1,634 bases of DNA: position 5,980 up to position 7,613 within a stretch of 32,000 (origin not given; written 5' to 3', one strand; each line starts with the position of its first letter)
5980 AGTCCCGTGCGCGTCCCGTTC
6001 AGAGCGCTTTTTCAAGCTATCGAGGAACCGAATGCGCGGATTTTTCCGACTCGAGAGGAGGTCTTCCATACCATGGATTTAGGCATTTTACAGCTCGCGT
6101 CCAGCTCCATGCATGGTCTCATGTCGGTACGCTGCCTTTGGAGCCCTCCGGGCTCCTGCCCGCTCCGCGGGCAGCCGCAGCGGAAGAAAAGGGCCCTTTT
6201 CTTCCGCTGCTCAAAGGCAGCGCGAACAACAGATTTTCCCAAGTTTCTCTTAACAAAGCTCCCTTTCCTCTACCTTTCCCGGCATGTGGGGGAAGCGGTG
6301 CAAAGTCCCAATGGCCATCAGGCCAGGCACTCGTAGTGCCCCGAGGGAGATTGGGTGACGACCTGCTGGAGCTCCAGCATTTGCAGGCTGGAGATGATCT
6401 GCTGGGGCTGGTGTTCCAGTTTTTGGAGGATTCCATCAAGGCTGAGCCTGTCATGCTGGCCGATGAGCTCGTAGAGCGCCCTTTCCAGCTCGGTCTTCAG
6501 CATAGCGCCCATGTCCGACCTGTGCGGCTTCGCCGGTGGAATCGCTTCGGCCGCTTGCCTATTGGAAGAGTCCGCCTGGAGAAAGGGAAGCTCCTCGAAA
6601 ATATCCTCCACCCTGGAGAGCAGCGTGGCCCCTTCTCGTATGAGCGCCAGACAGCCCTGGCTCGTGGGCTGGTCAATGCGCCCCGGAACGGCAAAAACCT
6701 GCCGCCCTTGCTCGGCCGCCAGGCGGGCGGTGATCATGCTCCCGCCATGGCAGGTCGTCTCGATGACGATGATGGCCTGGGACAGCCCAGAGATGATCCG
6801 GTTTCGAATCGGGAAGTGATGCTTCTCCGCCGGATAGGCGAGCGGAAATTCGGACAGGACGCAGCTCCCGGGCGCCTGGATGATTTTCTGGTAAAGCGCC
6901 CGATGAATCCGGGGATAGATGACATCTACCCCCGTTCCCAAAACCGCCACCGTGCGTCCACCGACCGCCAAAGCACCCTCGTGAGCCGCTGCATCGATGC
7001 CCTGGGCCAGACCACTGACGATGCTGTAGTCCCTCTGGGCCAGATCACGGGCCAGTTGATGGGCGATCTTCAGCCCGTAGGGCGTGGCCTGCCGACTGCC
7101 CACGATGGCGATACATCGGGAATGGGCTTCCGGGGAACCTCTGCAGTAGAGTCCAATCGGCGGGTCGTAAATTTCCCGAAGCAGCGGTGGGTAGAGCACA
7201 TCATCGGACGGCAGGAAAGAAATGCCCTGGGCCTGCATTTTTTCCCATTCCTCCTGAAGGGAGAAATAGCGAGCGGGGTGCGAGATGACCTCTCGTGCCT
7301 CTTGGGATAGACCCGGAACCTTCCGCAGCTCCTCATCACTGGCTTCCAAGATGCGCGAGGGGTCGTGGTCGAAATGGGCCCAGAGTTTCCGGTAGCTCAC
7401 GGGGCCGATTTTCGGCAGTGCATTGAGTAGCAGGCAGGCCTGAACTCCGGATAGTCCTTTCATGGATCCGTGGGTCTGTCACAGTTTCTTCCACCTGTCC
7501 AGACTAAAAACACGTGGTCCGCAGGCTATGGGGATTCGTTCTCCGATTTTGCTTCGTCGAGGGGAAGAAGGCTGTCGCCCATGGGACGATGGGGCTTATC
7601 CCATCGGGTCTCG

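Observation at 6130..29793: Eight intergenic copies of a 90-100 nt element folding as a closing stem plus three abutting hairpins, with conserved architecture and co-varying sequence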

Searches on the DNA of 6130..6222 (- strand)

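Call 34: build_rna_model(alignment_id=A1)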
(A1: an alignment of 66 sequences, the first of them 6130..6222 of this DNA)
Model R1 built from alignment A1 (66 sequences, 136 columns); structure: RNAalifold consensus.
model positions 98; base pairs 35; branch points 2; effective number of sequences 1.95; information 0.59 bits per position. Calibrated on 0.2 Mb of random sequence (short: E-values are rough).
structure used (alignment columns):
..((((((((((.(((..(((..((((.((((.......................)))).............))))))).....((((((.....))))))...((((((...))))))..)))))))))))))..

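Call 35: search_with_rna_model(model_id=R1, source=window, filters=off, max_evalue=10)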
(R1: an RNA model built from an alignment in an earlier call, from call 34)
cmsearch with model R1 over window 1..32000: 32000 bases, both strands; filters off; matches with E-value up to 10: 40.
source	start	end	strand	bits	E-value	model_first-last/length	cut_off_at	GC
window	21840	21932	+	90.6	3.3e-18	1-98/98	no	0.56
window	12810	12906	-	88.5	9.6e-18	1-98/98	no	0.63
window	7612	7707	+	84.8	6.3e-17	1-98/98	no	0.53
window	10071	10166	+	84.8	6.4e-17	1-98/98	no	0.6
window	24706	24802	+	82.1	2.6e-16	1-98/98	no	0.7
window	6128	6224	-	75.4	7.7e-15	1-98/98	no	0.68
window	12810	12906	+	40.2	4.9e-07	1-98/98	no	0.63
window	24706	24802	-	37.2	2.2e-06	1-98/98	no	0.7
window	21840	21932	-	36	4.2e-06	1-98/98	no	0.56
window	6128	6224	+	33.8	1.3e-05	1-98/98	no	0.68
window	10071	10166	-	32.6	2.3e-05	1-98/98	no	0.6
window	7612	7707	-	26.8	0.00047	1-98/98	no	0.53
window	29694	29793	-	25.1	0.0011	1-98/98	no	0.61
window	17757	17845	+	21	0.0091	1-98/98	no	0.71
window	29743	29783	+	15.1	0.18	1-98/98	no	0.66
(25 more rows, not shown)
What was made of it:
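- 6130..6222 (-): Copy G, family 1. Order on the + strand is closing stem, P4, P3, long arm P2. CM 75.4 bits on the - strand (call 35).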

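Call 36: search_with_rna_model(model_id=R1, sources=[window, L001, L016, L018, L022, L023, L024, L025, L027, L029, L031, L033, L037, L039, L044, L046, L049, L053, L056, L057, L058, L063, L070, L076, L081, L084, L088, L089, L091, L099, L100, L106, L108, L109, L111], max_evalue=0.00001, make_alignment=true)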
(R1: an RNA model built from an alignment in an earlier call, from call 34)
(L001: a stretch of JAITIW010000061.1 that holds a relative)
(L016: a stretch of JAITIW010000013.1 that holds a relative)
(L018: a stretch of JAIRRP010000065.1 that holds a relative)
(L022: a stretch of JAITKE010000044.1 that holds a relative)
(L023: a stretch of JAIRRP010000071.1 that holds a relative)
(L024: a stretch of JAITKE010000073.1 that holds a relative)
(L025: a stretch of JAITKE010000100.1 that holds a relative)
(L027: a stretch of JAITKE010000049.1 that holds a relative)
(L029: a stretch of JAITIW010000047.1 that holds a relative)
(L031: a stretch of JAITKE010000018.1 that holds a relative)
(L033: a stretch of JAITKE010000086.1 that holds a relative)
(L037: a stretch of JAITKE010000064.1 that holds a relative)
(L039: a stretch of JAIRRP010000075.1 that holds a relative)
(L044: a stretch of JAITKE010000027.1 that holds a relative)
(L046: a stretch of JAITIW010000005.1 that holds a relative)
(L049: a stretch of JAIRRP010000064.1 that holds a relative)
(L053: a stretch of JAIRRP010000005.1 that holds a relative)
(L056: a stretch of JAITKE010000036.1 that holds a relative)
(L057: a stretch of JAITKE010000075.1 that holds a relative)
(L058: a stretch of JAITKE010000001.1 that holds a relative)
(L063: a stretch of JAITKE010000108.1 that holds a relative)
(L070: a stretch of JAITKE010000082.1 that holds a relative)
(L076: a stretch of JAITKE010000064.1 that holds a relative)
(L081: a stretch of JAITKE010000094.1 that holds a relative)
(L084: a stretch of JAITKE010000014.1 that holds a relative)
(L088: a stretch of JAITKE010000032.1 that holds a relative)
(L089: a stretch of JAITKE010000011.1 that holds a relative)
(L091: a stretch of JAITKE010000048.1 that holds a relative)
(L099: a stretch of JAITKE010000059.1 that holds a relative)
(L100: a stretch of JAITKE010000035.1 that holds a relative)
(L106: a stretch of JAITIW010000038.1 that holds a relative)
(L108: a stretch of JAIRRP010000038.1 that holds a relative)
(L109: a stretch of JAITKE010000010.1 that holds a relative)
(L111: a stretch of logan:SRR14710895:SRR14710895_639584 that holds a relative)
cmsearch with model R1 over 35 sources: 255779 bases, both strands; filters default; matches with E-value up to 0.00001: 122.
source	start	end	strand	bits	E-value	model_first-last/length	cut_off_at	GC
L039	2477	2576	+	95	2.8e-18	1-98/98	no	0.57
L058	6677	6775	+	93.2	6.8e-18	1-98/98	no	0.69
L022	5804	5902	+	90.8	2.4e-17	1-98/98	no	0.57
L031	3354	3449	-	90.7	2.5e-17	1-98/98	no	0.66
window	21840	21932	+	90.6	2.7e-17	1-98/98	no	0.56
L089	81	181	+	90.4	2.8e-17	1-98/98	no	0.71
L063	593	689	-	89.9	3.7e-17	1-98/98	no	0.55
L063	2166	2260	-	89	6e-17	1-98/98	no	0.72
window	12810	12906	-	88.5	7.6e-17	1-98/98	no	0.63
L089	6577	6672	-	88.1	9.4e-17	1-98/98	no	0.61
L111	758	854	+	87.9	1e-16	1-98/98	no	0.7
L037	3162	3265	-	87.7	1.1e-16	1-98/98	no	0.72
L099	2937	3036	-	87.6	1.2e-16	1-98/98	no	0.74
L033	3387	3488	-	87.6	1.2e-16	1-98/98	no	0.64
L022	134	229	-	87.5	1.2e-16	1-98/98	no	0.62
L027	923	1024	+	87.3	1.4e-16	1-98/98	no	0.75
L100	49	152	-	86.8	1.8e-16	1-98/98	no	0.67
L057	5634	5735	+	86.6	2e-16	1-98/98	no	0.54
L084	5779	5871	-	86.1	2.6e-16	1-98/98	no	0.6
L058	5304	5403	-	85.2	4.2e-16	1-98/98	no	0.69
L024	4871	4968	-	85.1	4.3e-16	1-98/98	no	0.74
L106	474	573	+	85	4.5e-16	1-98/98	no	0.57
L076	896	996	+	84.9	4.9e-16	1-98/98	no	0.72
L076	653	749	+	84.1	7.2e-16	1-98/98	no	0.76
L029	7251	7342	-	83.6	9.1e-16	1-98/98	no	0.54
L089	6825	6919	-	83.6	9.1e-16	1-98/98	no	0.61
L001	1793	1888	-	83.3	1.1e-15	1-98/98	no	0.58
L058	29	129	+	83.1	1.2e-15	1-98/98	no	0.69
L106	3719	3813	-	83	1.3e-15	1-98/98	no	0.44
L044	4983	5089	-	82.9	1.3e-15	1-98/98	no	0.71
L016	3929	4021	-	82.6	1.5e-15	1-98/98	no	0.54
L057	6787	6883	-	82.3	1.8e-15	1-98/98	no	0.66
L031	215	313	+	82.3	1.8e-15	1-98/98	no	0.69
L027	3408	3510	+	82.1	2e-15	1-98/98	no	0.73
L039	2663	2766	-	82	2.2e-15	1-98/98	no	0.58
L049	250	353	+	81.5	2.7e-15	1-98/98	no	0.61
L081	2950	3038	-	81.4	2.8e-15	1-98/98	no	0.75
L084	2684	2779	-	81.4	2.9e-15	1-98/98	no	0.71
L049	3318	3421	-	81.2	3.1e-15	1-98/98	no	0.59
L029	425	520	-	80.6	4.4e-15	1-98/98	no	0.5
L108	6210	6314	+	80.2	5.3e-15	1-98/98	no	0.54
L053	1839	1931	-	79.9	6.1e-15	1-98/98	no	0.55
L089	3825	3924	+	79.3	8.4e-15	1-98/98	no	0.72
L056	6928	7021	+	79.2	8.9e-15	1-98/98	no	0.57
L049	7144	7248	-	79.1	9.3e-15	1-98/98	no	0.5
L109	1858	1953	-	79.1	9.4e-15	1-98/98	no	0.51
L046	5780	5865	-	78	1.6e-14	1-98/98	no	0.45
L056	149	236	-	77.8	1.8e-14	1-98/98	no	0.57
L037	4952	5053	-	77.8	1.8e-14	1-98/98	no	0.79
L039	311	415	+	77.6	2e-14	1-98/98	no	0.59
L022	3664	3767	-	77.3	2.3e-14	1-98/98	no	0.62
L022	3796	3896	+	77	2.7e-14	1-98/98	no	0.65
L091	7134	7232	+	76.9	2.9e-14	1-98/98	no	0.7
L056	5224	5329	-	76.5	3.6e-14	1-98/98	no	0.75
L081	1135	1223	-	76.5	3.6e-14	1-98/98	no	0.74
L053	5744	5848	+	76.4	3.7e-14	1-98/98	no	0.58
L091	4455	4552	+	76.3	3.9e-14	1-98/98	no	0.66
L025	4210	4310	+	76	4.5e-14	1-98/98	no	0.72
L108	637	740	-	75.5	5.9e-14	1-98/98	no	0.57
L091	6236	6341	-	74.6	9e-14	1-98/98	no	0.59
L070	3561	3668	+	74.1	1.2e-13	1-98/98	no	0.75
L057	2215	2306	-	73.8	1.4e-13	1-98/98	no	0.7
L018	1669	1760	+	73.7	1.4e-13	1-98/98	no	0.49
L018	1791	1894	+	73.6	1.5e-13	1-98/98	no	0.57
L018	5721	5815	-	73.4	1.7e-13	1-98/98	no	0.55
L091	378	468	-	73.4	1.7e-13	1-98/98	no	0.75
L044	1477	1567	-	72.5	2.7e-13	1-98/98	no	0.76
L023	2717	2818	+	72.5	2.7e-13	1-98/98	no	0.6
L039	470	562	-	71.7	4e-13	1-98/98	no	0.57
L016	7788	7892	+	71.2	5.3e-13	1-98/98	no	0.53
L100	248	348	-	70.8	6.4e-13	1-98/98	no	0.75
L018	5893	5996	+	70.7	6.7e-13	1-98/98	no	0.55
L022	7696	7797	-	69.4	1.3e-12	1-98/98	no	0.75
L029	1881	1971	-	69.2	1.5e-12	1-98/98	no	0.52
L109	3732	3824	-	68.6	2e-12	1-98/98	no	0.71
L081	5317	5406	-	67.9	2.9e-12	5-98/98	5'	0.66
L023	4123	4224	-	67.4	3.6e-12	1-98/98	no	0.56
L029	4995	5100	-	67.2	4.1e-12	1-98/98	no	0.54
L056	3852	3942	-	65.7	8.8e-12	1-98/98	no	0.7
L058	5131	5220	+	65.5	9.5e-12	1-98/98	no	0.76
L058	3780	3872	-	64.5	1.6e-11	1-98/98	no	0.65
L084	793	896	+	64.2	1.9e-11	1-98/98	no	0.8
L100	4320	4419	-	63.3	3e-11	1-98/98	no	0.65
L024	6807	6889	+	62.8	3.9e-11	1-98/98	no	0.67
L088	182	272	+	61.2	8.8e-11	1-98/98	no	0.76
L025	1708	1809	+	60.1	1.5e-10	1-98/98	no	0.76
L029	2042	2149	+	54.8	2.3e-09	1-98/98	no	0.56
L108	3369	3460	+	52.6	7.1e-09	1-98/98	no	0.58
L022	6109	6226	-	46.2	1.9e-07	1-98/98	no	0.82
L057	6787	6883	+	46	2e-07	1-98/98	no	0.66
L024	1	99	+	44.7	4e-07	10-98/98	5'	0.76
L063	2166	2260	+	44.1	5.5e-07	1-98/98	no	0.72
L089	81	181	-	44.1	5.5e-07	1-98/98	no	0.71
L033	3387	3488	+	43.9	5.9e-07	1-98/98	no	0.64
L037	3162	3265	+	42.8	1e-06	1-98/98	no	0.72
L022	3664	3767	+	42.5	1.2e-06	1-98/98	no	0.62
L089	3825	3924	-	42.1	1.5e-06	1-98/98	no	0.72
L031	357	497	+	42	1.6e-06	1-98/98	no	0.75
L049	250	353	-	41.9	1.6e-06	1-98/98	no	0.61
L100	49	152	+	41.7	1.9e-06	1-98/98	no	0.67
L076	896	996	-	41.6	1.9e-06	1-98/98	no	0.72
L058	29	129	-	41.1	2.4e-06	1-98/98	no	0.69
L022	3796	3896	-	41.1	2.4e-06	1-98/98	no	0.65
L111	758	854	-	40.9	2.7e-06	1-98/98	no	0.7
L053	5744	5848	-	40.3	3.8e-06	1-98/98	no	0.58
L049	3318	3421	+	40.3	3.8e-06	1-98/98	no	0.59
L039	2663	2766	+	40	4.3e-06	1-98/98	no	0.58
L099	2937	3036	+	40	4.4e-06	1-98/98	no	0.74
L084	2684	2779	+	39.9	4.6e-06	1-98/98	no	0.71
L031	215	313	-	39.9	4.6e-06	1-98/98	no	0.69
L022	7953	8000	-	39.7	5e-06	50-98/98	5'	0.67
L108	6210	6314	-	39.3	6.4e-06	1-98/98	no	0.54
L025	4210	4310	-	39.2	6.5e-06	1-98/98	no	0.72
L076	653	749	-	39.1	7e-06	1-98/98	no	0.76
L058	6677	6775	-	38.7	8.6e-06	1-98/98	no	0.69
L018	5893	5996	-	38.6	8.9e-06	1-98/98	no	0.55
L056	5224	5329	+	38.6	9.2e-06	1-98/98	no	0.75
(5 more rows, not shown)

Alignment A2: 122 matches aligned to the model, 220 columns, each read 5' to 3' on its own strand. Consensus structure (alignment columns), stored with it:
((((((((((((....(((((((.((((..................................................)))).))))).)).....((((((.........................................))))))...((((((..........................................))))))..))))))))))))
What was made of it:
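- The CM R1 finds 96 distinct copies in 256 kb of the window plus three Puniceicoccales MAGs (call 36).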

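Call 55: search_with_rna_model(model_id=R1, sources=[L002, L003, L004, L005, L006, L007, L008, L009, L010, L011, L012, L013, L014, L015, L017, L019, L020, L021, L026, L028, L030, L032, L034, L035, L036, L038, L040, L041, L042, L043, L045, L047, L048, L050, L051, L052, L054, L055, L059, L060, L061, L062, L064, L065, L066, L067, L068, L069, L071, L072, L073, L074, L075, L077, L078, L079, L080, L082, L083, L085, L086, L087, L090, L092, L093, L094, L095, L096, L097, L098, L101, L102, L103, L104, L105, L107, L110], max_evalue=0.01)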
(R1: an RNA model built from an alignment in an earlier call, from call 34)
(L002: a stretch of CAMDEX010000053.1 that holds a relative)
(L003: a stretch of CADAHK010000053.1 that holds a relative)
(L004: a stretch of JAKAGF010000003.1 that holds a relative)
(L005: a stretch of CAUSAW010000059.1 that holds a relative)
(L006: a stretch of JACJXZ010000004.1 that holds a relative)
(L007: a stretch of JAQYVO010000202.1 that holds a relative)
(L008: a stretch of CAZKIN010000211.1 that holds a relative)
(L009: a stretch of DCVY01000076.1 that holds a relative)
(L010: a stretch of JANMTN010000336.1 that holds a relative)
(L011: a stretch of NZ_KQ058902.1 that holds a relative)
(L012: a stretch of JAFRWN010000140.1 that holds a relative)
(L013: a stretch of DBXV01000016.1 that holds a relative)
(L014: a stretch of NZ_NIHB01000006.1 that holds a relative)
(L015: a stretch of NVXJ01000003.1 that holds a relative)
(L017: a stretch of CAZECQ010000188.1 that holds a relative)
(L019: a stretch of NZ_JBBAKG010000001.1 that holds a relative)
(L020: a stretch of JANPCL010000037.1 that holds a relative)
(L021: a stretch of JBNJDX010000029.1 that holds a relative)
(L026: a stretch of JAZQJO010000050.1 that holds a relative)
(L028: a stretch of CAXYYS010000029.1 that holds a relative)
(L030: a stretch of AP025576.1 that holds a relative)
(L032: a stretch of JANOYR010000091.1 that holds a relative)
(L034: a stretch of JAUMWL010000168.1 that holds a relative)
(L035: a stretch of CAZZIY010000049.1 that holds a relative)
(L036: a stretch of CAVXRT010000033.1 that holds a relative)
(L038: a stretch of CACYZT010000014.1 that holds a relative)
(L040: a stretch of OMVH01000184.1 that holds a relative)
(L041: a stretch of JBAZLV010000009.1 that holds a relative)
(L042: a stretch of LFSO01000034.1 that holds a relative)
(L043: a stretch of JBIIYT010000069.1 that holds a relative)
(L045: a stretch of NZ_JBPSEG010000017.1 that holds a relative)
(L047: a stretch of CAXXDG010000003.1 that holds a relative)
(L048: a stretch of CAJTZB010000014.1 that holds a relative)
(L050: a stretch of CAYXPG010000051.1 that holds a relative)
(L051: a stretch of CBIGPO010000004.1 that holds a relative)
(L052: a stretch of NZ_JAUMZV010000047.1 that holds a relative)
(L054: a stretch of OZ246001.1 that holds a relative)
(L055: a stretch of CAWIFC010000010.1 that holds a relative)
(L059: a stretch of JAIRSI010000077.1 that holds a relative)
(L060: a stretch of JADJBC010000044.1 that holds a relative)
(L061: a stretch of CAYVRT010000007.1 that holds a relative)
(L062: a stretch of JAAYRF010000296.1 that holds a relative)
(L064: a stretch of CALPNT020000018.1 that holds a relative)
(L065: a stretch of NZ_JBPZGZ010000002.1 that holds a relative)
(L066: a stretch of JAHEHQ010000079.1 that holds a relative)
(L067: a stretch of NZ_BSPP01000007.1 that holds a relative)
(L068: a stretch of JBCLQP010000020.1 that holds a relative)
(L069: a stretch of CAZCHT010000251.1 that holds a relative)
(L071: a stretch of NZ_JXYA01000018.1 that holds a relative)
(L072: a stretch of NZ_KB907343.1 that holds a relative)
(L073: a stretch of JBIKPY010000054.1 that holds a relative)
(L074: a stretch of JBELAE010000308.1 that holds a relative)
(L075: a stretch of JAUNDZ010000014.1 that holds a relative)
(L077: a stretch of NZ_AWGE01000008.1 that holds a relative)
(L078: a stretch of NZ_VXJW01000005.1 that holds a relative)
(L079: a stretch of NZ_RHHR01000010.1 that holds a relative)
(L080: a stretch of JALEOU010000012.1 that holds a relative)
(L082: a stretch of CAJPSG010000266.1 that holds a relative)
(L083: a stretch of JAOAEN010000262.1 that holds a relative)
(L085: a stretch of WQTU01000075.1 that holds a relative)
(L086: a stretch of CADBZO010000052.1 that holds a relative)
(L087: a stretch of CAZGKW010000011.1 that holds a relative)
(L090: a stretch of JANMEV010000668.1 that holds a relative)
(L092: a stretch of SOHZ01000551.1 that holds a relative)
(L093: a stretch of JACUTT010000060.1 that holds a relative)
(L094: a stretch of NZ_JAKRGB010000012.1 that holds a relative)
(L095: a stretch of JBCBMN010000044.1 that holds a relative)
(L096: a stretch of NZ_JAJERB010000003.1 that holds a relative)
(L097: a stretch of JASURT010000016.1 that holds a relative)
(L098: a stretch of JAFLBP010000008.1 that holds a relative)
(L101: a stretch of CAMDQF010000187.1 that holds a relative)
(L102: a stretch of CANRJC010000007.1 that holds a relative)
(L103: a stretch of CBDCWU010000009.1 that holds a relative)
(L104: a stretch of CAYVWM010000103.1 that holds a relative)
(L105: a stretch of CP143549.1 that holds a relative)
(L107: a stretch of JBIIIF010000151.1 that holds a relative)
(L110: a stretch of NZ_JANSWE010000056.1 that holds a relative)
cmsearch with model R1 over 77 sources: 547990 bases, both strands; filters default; matches with E-value up to 0.01: 1.
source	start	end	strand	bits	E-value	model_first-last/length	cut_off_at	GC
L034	5520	5619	+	26.8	0.0078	1-98/98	no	0.6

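Call 56: search_with_rna_model(model_id=R1, sources=[L112, L113, L114, L115, L116, L117, L118, L119, L120, L121, L122, L123, L124, L125, L126, L127, L128, L129, L130, L131, L132, L133, L134, L135, L136, L137, L138, L139, L140, L141, L142, L143, L144, L145, L146, L147, L148, L149, L150, L151, L152, L153, L154, L155, L156, L157, L158, L159, L160, L161, L162, L163, L164, L165, L166, L167, L168, L169, L170, L171, L172, L173, L174, L175, L176, L177, L178, L179, L180, L181, L182, L183, L184, L185, L186, L187, L188, L189, L190, L191], max_evalue=0.01)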
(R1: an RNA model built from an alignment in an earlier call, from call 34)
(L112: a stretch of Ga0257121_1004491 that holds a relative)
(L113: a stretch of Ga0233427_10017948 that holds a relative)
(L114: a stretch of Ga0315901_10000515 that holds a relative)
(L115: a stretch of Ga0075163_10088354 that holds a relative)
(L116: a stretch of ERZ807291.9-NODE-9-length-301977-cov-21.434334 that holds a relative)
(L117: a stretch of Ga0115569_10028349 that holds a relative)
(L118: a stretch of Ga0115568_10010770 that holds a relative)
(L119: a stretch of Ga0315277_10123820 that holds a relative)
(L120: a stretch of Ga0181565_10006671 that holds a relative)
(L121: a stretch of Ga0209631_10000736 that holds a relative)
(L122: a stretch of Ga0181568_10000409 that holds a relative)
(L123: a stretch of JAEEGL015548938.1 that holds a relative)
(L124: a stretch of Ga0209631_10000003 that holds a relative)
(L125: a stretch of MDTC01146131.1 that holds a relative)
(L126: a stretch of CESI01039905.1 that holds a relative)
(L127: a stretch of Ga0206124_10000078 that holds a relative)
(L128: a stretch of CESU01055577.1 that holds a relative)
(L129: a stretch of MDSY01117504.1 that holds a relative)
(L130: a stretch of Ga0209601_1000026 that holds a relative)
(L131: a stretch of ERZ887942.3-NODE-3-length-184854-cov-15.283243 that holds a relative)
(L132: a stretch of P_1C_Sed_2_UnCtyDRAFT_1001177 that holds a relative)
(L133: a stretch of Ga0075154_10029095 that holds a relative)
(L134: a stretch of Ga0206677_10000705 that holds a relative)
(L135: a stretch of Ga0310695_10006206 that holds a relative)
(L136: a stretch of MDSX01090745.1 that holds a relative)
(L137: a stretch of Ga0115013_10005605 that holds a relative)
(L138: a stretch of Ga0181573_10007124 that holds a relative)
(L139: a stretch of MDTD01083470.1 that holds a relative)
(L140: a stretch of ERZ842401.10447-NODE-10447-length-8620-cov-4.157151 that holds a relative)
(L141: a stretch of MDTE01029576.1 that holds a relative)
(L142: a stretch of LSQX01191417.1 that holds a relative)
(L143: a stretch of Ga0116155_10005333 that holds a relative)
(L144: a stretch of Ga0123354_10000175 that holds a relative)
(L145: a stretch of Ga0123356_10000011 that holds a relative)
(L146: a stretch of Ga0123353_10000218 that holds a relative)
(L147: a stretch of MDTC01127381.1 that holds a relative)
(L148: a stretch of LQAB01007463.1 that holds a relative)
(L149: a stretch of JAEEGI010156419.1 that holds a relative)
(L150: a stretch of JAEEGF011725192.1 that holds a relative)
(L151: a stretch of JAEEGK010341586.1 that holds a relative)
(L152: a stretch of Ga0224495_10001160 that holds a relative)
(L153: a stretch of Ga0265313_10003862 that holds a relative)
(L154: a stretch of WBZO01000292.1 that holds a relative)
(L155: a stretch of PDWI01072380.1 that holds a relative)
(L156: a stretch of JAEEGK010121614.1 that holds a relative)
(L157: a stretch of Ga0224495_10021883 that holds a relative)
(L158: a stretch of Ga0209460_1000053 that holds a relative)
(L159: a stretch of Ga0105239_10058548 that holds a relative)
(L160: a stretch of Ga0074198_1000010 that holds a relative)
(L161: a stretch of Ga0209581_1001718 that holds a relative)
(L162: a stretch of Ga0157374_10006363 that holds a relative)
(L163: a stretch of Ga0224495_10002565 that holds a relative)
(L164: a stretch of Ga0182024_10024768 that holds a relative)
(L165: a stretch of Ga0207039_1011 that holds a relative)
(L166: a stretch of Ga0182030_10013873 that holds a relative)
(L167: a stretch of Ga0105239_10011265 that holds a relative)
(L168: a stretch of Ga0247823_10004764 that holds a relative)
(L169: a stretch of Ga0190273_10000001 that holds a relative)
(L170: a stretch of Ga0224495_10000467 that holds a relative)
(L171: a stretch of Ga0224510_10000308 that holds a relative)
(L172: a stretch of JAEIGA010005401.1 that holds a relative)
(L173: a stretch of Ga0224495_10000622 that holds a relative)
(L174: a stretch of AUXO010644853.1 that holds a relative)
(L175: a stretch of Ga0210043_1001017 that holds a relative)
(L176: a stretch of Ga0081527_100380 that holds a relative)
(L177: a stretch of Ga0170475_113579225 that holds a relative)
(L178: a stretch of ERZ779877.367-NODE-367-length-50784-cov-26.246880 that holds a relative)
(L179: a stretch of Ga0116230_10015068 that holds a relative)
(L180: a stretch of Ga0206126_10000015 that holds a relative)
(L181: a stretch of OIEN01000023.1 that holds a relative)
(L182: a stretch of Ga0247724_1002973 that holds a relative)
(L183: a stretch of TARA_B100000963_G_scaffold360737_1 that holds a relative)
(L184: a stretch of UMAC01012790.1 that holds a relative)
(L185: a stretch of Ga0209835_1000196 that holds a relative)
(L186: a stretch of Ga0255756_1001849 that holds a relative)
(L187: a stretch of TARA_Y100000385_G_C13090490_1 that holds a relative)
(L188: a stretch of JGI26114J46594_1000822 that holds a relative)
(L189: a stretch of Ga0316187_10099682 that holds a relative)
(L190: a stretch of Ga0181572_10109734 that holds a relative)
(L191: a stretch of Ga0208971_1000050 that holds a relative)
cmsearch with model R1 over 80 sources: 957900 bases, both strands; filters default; matches with E-value up to 0.01: 0.
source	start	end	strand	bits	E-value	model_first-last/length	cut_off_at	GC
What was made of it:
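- On REP/REPIN (RAYT-mobilised): The family is absent from 1.5 Mb of other genomes (calls 55, 56).
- It finds none in 548 kb of unrelated loci or in 958 kb of distant Verrucomicrobia (calls 55, 56).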

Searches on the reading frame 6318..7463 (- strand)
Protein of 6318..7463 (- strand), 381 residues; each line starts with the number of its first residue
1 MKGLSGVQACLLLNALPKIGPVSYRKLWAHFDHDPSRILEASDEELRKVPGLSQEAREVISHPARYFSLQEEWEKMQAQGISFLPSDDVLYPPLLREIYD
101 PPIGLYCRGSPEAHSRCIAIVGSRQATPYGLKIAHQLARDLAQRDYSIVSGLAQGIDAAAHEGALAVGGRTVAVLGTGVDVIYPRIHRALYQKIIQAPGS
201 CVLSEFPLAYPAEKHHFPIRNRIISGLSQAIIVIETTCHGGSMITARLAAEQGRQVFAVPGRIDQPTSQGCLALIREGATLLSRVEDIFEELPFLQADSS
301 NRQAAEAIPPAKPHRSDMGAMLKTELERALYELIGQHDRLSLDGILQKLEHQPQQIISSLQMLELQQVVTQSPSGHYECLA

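Call 8: search_protein_families(library=pfam, proteins=[window:6318-7463:-])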
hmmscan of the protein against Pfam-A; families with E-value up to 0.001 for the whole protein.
window:6318-7463:- (381 aa): 3 families
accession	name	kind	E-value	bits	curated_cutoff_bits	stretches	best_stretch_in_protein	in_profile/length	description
PF02481.21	DNA_processg_A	-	5.7e-75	251.6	29.6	1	76-282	2-210/212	DNA recombination-mediator protein A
PF18306.6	LDcluster4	-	2.2e-08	34.3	26.3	1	117-175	3-62/151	SLOG cluster4 family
PF17782.7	DprA_WH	-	0.0005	20.5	22.9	0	324-374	11-60/61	DprA winged helix domain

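Call 22: find_encoding_contigs(protein=window:6318-7463:-, flank=10000, max_places=6)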
Protein window:6318-7463:- (381 aa): no gene with exactly this product is on record in the collection.
